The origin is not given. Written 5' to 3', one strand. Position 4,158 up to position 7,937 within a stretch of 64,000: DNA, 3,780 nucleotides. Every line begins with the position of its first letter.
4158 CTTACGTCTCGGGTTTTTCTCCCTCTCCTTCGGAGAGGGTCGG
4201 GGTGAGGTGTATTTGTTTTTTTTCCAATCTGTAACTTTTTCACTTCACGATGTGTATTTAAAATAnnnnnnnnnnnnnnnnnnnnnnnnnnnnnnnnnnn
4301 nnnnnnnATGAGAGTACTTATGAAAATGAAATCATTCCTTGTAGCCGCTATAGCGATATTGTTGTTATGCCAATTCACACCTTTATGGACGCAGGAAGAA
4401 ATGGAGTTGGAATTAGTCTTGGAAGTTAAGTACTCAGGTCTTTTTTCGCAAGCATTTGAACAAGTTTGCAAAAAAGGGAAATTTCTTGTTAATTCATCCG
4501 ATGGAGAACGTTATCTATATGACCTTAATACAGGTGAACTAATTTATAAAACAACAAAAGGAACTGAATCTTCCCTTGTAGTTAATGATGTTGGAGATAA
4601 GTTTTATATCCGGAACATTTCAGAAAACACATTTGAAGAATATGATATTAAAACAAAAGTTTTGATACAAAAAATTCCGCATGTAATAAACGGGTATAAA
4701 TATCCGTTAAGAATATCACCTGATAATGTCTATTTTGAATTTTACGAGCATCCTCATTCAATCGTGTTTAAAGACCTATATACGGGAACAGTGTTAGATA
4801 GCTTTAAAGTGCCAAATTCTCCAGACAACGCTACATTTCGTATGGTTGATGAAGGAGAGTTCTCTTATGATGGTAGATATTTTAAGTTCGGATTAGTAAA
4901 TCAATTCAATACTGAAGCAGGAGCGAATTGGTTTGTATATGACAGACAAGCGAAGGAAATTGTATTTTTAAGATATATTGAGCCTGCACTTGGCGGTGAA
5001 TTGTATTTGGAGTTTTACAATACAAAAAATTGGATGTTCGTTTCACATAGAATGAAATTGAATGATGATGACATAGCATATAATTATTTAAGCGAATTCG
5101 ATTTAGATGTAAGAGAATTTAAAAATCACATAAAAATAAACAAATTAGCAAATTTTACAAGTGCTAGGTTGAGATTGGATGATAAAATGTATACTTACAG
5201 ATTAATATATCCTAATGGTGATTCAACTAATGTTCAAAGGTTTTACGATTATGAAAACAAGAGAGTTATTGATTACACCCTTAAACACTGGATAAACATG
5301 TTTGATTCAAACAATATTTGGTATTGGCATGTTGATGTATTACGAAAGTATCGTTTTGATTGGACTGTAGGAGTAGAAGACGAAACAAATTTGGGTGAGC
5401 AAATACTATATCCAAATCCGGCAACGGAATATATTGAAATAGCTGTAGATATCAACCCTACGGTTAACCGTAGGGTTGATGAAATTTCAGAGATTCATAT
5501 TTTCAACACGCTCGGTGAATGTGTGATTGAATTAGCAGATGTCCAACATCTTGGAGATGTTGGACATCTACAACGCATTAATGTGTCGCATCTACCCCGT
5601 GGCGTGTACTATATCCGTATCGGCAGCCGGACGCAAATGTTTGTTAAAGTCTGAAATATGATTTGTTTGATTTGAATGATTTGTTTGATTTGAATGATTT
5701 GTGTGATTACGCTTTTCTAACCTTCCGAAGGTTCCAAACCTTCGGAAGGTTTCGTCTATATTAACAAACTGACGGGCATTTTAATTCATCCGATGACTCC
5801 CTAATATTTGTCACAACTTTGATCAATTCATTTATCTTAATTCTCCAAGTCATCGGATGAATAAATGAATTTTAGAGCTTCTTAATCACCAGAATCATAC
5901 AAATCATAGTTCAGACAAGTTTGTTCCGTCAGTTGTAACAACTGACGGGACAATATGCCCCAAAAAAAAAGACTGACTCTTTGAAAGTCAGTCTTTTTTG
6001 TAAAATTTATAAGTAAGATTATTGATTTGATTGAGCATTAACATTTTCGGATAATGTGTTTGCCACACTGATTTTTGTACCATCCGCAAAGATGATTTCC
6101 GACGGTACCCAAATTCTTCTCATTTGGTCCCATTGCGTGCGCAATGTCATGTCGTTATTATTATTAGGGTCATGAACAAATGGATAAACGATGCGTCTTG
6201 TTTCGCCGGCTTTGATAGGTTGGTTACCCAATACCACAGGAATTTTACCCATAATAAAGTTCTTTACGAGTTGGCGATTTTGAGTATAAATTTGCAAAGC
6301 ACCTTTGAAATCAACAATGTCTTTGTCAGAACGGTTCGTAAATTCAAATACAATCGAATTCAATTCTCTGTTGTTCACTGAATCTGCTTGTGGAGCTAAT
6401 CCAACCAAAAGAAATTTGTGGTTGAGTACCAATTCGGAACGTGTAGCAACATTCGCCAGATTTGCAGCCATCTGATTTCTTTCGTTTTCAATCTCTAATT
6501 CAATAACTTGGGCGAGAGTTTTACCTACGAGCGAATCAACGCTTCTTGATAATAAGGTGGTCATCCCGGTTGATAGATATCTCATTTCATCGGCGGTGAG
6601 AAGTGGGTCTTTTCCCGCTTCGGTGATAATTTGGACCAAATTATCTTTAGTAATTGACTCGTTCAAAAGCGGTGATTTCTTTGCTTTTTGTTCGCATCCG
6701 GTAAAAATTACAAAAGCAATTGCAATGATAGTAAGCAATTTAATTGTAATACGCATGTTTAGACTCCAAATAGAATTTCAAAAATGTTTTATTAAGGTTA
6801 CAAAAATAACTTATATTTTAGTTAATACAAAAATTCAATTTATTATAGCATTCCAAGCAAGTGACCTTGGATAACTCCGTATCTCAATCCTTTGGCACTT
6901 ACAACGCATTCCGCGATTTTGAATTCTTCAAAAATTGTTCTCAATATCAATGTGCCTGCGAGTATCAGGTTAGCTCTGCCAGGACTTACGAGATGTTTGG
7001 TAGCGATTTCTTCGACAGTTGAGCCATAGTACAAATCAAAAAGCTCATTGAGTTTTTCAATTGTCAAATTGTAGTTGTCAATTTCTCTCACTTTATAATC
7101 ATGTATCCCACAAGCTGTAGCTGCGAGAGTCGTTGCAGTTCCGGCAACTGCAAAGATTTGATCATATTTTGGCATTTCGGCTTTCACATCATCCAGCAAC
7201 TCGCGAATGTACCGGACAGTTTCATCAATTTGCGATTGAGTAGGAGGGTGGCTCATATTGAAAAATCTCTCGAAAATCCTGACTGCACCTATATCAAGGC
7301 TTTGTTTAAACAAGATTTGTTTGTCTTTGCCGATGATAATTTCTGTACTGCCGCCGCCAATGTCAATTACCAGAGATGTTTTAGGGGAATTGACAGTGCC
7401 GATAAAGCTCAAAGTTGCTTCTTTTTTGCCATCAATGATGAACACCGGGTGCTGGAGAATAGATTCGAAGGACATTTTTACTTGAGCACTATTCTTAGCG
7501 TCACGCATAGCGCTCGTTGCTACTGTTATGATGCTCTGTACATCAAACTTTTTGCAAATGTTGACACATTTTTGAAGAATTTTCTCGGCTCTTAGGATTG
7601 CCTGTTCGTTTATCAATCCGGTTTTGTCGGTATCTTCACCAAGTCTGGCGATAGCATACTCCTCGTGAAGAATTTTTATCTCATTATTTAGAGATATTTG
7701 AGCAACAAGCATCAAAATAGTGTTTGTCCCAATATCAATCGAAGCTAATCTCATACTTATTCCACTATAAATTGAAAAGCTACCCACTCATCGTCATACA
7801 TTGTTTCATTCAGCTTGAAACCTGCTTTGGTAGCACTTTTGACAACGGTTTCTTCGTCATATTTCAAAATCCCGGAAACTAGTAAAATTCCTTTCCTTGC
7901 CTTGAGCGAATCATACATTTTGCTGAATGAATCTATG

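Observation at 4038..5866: T9SS cargo gene bracketed by two direct copies of an ~85 bp hairpin element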

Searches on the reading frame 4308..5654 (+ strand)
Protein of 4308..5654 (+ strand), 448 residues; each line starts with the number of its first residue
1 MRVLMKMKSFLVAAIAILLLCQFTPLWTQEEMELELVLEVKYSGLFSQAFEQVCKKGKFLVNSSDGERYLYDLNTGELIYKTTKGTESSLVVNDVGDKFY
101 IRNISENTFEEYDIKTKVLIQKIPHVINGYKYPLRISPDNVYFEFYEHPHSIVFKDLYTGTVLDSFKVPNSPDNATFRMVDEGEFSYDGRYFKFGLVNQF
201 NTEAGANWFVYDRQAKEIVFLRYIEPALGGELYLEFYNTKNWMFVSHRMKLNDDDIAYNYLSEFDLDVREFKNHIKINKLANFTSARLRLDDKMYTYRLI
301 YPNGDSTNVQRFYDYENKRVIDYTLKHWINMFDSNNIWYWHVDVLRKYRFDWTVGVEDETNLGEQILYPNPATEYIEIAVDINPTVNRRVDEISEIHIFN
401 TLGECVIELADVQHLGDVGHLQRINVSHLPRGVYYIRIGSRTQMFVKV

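Call 10: search_protein_families(library=pfam, proteins=[window:4308-5654:+], max_evalue=0.01)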
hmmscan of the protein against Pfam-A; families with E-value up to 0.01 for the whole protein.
window:4308-5654:+ (448 aa): 1 family
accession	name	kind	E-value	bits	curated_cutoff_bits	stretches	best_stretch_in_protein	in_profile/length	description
PF18962.6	Por_Secre_tail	-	2e-11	44.5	27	1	367-445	1-69/75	Secretion system C-terminal sorting domain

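Call 19: find_homologous_proteins(query=window:4308-5654:+)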
Query window:4308-5654:+ (448 aa): 72 proteins with E <= 0.001 among 3914 candidates.
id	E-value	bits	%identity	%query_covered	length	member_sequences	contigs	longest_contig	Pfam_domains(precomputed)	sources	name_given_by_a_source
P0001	0.0e+0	1024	100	99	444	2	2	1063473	PF18962.8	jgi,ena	jgi:hypothetical protein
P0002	1.4e-235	800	80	99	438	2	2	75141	PF18962.8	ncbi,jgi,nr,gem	ncbi:MAG: T9SS type A sorting domain-containing protein [Desulfobulbaceae bacterium]|nr:T9SS type A 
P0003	1.3e-170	586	62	99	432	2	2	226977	PF18962.8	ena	-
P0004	9.5e-138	478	62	84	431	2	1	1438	PF18962.8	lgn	-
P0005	1.0e-125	438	58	84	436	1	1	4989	PF18962.8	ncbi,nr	ncbi:MAG: T9SS type A sorting domain-containing protein, partial [Candidatus Kapabacteria bacterium]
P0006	2.4e-52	196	33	97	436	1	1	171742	PF18962.8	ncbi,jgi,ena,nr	ncbi:MAG: T9SS type A sorting domain-containing protein [Desulfobulbaceae bacterium]|nr:T9SS type A 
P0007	4.0e-48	182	33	97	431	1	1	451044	PF18962.8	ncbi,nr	ncbi:MAG: T9SS type A sorting domain-containing protein [Candidatus Kapabacteria bacterium]|nr:T9SS 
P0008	1.3e-44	171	32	97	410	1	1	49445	PF18962.8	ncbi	-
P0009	2.2e-38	150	86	19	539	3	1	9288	PF01839.30,PF21348.4,PF13360.14,PF25292.1,PF13517.13,PF18962.8,PF13570.14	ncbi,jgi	-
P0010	3.7e-38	150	83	18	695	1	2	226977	PF07494.18,PF18962.8,PF24807.2,PF14870.13,PF02012.27,PF15902.13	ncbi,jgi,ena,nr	ncbi:MAG: hypothetical protein CVV22_11895 [Ignavibacteriae bacterium HGW-Ignavibacteriae-1]|jgi:pho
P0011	1.2e-36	145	32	84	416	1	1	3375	PF18962.8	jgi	-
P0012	5.3e-36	142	82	18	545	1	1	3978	PF18962.8,PF14870.13,PF02012.27,PF15902.13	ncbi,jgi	-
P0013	3.8e-34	136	81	18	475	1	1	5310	PF18962.8,PF14870.13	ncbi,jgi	-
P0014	2.2e-31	127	28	100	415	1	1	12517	PF18962.8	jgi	jgi:hypothetical protein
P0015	2.9e-30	124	74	18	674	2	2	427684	PF18962.8,PF25852.1,PF14870.13,PF02012.27,PF15902.13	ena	-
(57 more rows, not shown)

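Call 20: find_encoding_contigs(protein=P0001, flank=6000, max_places=4)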
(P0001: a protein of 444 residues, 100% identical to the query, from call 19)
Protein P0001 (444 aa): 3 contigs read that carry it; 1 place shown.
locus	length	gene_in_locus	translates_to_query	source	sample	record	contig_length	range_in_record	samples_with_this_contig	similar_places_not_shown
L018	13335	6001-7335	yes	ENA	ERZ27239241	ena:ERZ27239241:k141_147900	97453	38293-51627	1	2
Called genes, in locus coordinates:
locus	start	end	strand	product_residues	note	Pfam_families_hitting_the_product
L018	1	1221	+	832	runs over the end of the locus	PF00483:NTP_transferase, PF12804:NTP_transf_3 (weak), PF25084:LbH_EIF2B, PF00132:Hexapep (weak), PF25087:GMPPB_C, PF02878:PGM_PMM_I, PF02879:PGM_PMM_II, PF02880:PGM_PMM_III (weak), +1 more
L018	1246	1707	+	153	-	PF00359:PTS_EIIA_2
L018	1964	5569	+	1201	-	PF16078:2-oxogl_dehyd_N, PF00198:2-oxoacid_dh, PF00676:E1_dh, PF02779:Transket_pyr, PF16870:OxoGdeHyase_C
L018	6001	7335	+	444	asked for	PF18962:Por_Secre_tail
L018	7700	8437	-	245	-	-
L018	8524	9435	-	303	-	PF02541:Ppx-GppA, PF06723:MreB_Mbl (weak)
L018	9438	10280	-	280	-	PF06325:PrmA, PF13649:Methyltransf_25 (weak), PF13847:Methyltransf_31 (faint)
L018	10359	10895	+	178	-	PF00702:Hydrolase (faint), PF08282:Hydrolase_3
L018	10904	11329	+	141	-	PF12732:YtxH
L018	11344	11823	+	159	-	-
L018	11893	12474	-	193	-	PF20221:DUF6580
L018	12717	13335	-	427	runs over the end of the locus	PF01979:Amidohydro_1, PF07969:Amidohydro_3 (faint), PF12890:DHOase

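Call 21: find_encoding_contigs(protein=P0002, flank=6000, max_places=4)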
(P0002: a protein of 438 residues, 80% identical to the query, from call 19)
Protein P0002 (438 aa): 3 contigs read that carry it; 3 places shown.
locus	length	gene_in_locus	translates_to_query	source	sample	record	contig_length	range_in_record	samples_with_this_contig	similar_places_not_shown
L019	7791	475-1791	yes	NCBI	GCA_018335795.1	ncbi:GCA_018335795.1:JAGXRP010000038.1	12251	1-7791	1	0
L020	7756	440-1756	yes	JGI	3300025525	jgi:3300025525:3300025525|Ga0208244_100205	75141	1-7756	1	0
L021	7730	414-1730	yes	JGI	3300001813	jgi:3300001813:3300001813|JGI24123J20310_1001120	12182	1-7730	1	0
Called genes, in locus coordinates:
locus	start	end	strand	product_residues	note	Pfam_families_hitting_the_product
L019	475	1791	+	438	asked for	PF18962:Por_Secre_tail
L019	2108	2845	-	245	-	-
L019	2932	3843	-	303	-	PF02541:Ppx-GppA, PF06723:MreB_Mbl (faint)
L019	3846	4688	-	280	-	PF06325:PrmA, PF13649:Methyltransf_25 (weak), PF13847:Methyltransf_31 (weak)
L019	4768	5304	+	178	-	PF00702:Hydrolase (faint), PF08282:Hydrolase_3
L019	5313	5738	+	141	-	-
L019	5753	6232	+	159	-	-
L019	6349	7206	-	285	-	PF00535:Glycos_transf_2, PF13641:Glyco_tranf_2_3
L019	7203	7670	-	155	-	PF00293:NUDIX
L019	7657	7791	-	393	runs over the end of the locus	PF13439:Glyco_transf_4 (weak), PF00534:Glycos_transf_1, PF13692:Glyco_trans_1_4, PF26337:Gtf3_C (weak)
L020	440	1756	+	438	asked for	PF18962:Por_Secre_tail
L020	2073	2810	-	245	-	-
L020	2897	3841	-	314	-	PF02541:Ppx-GppA, PF06723:MreB_Mbl (faint)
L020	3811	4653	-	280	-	PF06325:PrmA, PF13649:Methyltransf_25 (weak), PF13847:Methyltransf_31 (weak)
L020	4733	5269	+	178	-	PF00702:Hydrolase (faint), PF08282:Hydrolase_3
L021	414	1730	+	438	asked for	PF18962:Por_Secre_tail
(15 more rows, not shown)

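Call 22: find_encoding_contigs(protein=P0003, flank=6000, max_places=4)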
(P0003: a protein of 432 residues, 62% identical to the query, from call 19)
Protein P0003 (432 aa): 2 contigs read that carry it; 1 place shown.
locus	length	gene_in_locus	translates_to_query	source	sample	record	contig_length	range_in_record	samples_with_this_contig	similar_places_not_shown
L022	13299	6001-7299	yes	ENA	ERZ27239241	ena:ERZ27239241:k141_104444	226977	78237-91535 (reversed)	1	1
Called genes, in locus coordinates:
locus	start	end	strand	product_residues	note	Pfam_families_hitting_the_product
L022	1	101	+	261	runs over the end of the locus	PF18962:Por_Secre_tail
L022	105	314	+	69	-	-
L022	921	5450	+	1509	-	PF17517:IgGFc_binding, PF22073:Cep192_D4 (faint), PF22544:HYDIN_VesB_CFA65-like_Ig (faint), PF21633:MOV-10_Ig-like (faint), PF18962:Por_Secre_tail (weak)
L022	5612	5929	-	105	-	-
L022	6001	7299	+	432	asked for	PF18962:Por_Secre_tail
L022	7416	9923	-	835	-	PF00343:Phosphorylase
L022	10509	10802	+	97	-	PF00175:NAD_binding_1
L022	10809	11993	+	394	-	PF04055:Radical_SAM, PF06969:HemN_C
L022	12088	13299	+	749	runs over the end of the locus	PF01384:PHO4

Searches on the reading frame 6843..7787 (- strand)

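Call 10: search_protein_families(library=pfam, proteins=[window:6843-7787:-], max_evalue=0.01)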
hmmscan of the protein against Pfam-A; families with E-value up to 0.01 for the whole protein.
window:6843-7787:- (314 aa): 4 families
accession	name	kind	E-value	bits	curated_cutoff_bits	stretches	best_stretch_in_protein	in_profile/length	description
PF02541.22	Ppx-GppA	-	5.9e-56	190.4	27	1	32-310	6-282/285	Ppx/GppA phosphatase family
PF06723.19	MreB_Mbl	-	1.6e-05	24.4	27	1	68-168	75-177/327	MreB/Mbl protein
PF14450.12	FtsA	-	0.00021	22.1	31.8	0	140-168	2-30/127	Cell division protein FtsA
PF01924.21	HypD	-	0.0058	16.2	25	0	190-295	103-209/351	Hydrogenase formation hypA family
